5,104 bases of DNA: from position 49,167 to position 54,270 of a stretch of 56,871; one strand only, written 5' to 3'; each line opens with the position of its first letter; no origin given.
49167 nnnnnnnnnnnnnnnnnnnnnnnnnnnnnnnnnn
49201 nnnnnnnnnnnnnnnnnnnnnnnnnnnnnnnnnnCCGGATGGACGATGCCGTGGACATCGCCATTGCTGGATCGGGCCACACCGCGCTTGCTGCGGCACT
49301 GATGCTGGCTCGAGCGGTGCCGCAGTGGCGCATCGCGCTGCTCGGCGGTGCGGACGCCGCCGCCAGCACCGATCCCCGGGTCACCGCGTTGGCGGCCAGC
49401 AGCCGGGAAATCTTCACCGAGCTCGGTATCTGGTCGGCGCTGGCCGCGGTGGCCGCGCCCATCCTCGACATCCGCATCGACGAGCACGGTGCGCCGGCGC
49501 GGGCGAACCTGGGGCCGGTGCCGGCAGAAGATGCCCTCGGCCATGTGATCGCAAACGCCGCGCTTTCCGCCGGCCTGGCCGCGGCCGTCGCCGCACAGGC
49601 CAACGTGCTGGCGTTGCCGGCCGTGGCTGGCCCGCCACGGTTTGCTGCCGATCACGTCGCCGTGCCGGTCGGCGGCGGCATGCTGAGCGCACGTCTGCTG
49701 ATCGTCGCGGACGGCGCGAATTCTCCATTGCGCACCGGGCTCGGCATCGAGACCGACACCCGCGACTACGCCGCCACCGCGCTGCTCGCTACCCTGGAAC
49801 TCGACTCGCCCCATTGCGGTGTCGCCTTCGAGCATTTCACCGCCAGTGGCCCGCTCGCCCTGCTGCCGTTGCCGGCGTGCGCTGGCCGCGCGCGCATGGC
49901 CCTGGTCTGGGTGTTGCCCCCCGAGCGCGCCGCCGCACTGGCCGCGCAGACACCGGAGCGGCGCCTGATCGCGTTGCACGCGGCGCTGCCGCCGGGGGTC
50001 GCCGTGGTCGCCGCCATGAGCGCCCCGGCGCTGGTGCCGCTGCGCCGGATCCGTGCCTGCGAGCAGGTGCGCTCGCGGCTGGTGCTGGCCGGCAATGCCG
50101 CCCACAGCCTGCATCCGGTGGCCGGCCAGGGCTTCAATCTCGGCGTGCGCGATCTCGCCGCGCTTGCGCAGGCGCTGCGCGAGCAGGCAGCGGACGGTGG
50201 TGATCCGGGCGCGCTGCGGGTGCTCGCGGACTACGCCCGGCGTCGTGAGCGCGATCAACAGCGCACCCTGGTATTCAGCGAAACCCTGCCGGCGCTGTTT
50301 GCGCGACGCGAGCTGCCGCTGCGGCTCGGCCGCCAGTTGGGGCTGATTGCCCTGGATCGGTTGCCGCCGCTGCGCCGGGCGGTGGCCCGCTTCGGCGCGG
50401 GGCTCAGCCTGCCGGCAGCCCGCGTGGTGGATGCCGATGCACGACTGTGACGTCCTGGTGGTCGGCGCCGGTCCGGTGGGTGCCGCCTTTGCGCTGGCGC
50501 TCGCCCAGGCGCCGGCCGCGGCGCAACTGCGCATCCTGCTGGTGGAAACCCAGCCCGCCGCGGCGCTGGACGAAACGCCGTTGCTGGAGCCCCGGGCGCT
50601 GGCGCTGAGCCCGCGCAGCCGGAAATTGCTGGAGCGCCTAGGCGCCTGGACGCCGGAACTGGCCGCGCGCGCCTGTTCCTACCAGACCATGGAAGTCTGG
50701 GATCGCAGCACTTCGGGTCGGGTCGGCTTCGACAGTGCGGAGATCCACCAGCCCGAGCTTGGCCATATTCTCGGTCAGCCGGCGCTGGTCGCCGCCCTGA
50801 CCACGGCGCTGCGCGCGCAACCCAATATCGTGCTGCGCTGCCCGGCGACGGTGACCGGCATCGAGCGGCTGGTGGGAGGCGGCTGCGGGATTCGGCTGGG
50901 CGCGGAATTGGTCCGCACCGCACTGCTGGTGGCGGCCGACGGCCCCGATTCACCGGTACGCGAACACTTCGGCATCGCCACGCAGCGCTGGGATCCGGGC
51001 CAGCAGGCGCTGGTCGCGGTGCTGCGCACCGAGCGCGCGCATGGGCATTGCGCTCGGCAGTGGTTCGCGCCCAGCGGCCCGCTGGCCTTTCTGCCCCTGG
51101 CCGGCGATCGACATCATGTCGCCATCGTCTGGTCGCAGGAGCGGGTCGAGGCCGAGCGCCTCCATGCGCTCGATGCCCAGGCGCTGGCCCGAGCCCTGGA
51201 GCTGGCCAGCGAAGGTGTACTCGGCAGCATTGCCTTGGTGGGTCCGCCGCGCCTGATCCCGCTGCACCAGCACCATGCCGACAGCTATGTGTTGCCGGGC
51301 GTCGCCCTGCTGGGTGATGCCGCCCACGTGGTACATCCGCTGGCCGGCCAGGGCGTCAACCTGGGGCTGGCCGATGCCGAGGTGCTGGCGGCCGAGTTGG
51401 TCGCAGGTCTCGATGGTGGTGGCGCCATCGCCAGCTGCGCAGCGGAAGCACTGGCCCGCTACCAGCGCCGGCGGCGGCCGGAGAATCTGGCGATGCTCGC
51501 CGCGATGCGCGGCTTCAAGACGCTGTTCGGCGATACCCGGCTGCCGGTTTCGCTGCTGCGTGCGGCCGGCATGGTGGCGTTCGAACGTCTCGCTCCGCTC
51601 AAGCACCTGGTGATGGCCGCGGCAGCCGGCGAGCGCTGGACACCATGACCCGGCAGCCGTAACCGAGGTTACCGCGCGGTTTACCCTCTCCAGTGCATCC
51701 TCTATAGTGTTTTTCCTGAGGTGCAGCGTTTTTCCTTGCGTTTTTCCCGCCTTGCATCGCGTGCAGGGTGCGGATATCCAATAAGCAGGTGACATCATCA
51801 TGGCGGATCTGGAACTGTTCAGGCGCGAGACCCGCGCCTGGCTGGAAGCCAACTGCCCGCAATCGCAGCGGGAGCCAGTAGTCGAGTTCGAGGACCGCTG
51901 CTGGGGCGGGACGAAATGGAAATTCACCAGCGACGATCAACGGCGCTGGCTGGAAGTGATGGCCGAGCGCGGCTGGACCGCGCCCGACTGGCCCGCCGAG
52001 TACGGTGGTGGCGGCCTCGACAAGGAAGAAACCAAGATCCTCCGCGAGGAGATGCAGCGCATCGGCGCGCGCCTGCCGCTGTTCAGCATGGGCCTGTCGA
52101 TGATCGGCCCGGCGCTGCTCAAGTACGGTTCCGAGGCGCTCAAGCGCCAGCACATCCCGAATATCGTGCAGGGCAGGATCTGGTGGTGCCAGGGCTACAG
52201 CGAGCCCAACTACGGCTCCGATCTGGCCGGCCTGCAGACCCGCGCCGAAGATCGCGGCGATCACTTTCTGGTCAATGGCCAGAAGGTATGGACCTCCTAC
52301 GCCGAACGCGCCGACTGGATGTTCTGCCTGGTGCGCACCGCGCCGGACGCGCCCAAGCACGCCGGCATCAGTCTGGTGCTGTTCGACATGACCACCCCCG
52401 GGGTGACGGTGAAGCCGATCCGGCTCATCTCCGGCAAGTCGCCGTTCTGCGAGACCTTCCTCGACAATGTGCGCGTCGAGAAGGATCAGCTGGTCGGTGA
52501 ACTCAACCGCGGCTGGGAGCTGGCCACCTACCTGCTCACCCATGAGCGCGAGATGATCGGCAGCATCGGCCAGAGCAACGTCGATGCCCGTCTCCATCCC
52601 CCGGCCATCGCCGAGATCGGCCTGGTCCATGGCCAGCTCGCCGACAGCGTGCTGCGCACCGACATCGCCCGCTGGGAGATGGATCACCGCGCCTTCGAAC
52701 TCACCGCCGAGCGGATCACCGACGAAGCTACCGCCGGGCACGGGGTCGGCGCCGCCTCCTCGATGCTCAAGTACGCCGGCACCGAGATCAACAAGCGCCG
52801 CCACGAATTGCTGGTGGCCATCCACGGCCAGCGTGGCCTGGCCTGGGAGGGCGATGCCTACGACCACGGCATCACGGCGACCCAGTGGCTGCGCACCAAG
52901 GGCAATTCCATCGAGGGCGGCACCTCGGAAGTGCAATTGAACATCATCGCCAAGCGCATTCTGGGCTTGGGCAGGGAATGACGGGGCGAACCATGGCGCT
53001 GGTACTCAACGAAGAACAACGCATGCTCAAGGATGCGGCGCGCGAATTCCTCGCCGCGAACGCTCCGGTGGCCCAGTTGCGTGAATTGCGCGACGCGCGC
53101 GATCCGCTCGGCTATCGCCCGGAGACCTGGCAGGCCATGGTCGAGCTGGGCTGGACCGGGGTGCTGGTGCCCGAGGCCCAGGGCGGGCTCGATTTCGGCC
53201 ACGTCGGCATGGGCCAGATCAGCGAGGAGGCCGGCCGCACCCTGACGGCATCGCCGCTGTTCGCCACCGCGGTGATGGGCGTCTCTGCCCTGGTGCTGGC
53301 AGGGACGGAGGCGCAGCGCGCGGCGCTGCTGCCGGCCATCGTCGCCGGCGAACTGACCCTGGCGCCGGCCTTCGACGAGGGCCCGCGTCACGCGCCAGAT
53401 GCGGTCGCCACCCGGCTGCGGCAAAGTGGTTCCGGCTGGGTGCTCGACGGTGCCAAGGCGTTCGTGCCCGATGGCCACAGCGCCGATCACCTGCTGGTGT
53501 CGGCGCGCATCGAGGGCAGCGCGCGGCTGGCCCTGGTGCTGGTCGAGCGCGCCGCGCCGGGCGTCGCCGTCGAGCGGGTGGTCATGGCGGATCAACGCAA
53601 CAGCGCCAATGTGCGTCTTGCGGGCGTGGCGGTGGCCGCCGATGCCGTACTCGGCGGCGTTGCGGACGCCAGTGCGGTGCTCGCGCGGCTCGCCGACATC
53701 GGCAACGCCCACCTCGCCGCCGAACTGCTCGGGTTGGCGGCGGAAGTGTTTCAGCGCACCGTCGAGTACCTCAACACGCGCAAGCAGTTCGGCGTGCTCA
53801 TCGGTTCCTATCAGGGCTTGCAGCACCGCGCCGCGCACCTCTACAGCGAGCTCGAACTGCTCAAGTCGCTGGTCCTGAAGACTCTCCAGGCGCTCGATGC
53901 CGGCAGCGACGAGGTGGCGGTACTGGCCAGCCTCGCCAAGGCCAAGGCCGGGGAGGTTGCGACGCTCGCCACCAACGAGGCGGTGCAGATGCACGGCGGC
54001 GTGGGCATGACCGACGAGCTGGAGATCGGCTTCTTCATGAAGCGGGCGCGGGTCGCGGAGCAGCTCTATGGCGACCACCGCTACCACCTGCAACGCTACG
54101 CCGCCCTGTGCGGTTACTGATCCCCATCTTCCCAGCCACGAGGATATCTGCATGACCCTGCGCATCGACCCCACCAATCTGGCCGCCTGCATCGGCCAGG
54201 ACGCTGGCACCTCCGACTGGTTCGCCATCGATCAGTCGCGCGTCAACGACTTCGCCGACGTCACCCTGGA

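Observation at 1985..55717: Most gene boundaries carry locus-specific short tandem 'stutter' arrays built from the neighbouring gene's own stop/start region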

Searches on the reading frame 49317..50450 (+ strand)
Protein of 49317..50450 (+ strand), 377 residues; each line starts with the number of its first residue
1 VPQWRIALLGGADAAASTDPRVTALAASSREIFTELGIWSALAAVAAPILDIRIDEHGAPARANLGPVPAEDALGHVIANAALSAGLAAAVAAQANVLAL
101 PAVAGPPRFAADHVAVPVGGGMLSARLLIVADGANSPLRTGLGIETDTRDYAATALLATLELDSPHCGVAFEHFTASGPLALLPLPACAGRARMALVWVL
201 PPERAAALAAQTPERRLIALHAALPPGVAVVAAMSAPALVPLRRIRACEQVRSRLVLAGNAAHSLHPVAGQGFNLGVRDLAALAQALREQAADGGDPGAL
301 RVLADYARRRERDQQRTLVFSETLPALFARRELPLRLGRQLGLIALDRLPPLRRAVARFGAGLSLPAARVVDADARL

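Call 24: search_protein_families(library=pfam, max_evalue=0.00001, proteins=[window:49317-50450:+])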
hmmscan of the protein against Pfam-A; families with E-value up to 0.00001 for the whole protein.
window:49317-50450:+ (377 aa): 1 family
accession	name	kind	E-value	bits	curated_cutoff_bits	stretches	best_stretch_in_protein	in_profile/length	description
PF01494.25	FAD_binding_3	-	5.5e-16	59.2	22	1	122-313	147-341/349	FAD binding domain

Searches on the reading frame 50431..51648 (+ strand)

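Call 24: search_protein_families(library=pfam, max_evalue=0.00001, proteins=[window:50431-51648:+])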
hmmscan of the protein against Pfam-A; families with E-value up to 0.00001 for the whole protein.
window:50431-51648:+ (405 aa): 1 family
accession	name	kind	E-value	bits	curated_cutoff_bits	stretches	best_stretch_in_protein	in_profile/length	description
PF01494.25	FAD_binding_3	-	5.6e-26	92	22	1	5-351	1-341/349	FAD binding domain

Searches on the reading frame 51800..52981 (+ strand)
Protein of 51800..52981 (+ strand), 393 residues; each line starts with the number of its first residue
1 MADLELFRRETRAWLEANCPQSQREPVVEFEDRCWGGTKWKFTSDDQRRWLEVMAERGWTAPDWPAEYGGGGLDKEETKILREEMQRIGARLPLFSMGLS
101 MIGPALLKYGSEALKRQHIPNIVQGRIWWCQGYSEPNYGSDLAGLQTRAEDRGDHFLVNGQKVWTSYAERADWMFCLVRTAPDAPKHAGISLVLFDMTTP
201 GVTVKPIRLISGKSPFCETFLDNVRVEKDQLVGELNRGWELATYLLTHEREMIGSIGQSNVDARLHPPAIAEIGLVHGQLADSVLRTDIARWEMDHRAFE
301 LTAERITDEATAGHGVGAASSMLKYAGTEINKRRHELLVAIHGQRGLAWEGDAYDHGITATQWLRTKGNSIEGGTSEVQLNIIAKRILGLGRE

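Call 24: search_protein_families(library=pfam, max_evalue=0.00001, proteins=[window:51800-52981:+])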
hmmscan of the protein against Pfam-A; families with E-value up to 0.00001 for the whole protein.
window:51800-52981:+ (393 aa): 3 families
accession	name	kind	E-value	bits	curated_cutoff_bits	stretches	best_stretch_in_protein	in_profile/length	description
PF02770.24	Acyl-CoA_dh_M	-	1.5e-18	67.2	33.3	1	130-224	1-97/97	Acyl-CoA dehydrogenase, middle domain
PF00441.29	Acyl-CoA_dh_1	-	5.3e-18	66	22.4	1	236-388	1-150/150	Acyl-CoA dehydrogenase, C-terminal domain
PF02771.21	Acyl-CoA_dh_N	-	1e-14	55.3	22.9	1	47-125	33-112/113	Acyl-CoA dehydrogenase, N-terminal domain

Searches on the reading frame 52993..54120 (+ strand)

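Call 24: search_protein_families(library=pfam, max_evalue=0.00001, proteins=[window:52993-54120:+])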
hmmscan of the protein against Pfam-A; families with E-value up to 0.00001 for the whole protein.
window:52993-54120:+ (375 aa): 3 families
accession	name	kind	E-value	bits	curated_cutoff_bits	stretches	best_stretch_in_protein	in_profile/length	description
PF00441.29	Acyl-CoA_dh_1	-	5.3e-26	92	22.4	1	239-366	16-142/150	Acyl-CoA dehydrogenase, C-terminal domain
PF02771.21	Acyl-CoA_dh_N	-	7.4e-20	71.8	22.9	1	6-120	1-113/113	Acyl-CoA dehydrogenase, N-terminal domain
PF02770.24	Acyl-CoA_dh_M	-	1.1e-08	35.5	33.3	1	138-196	16-78/97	Acyl-CoA dehydrogenase, middle domain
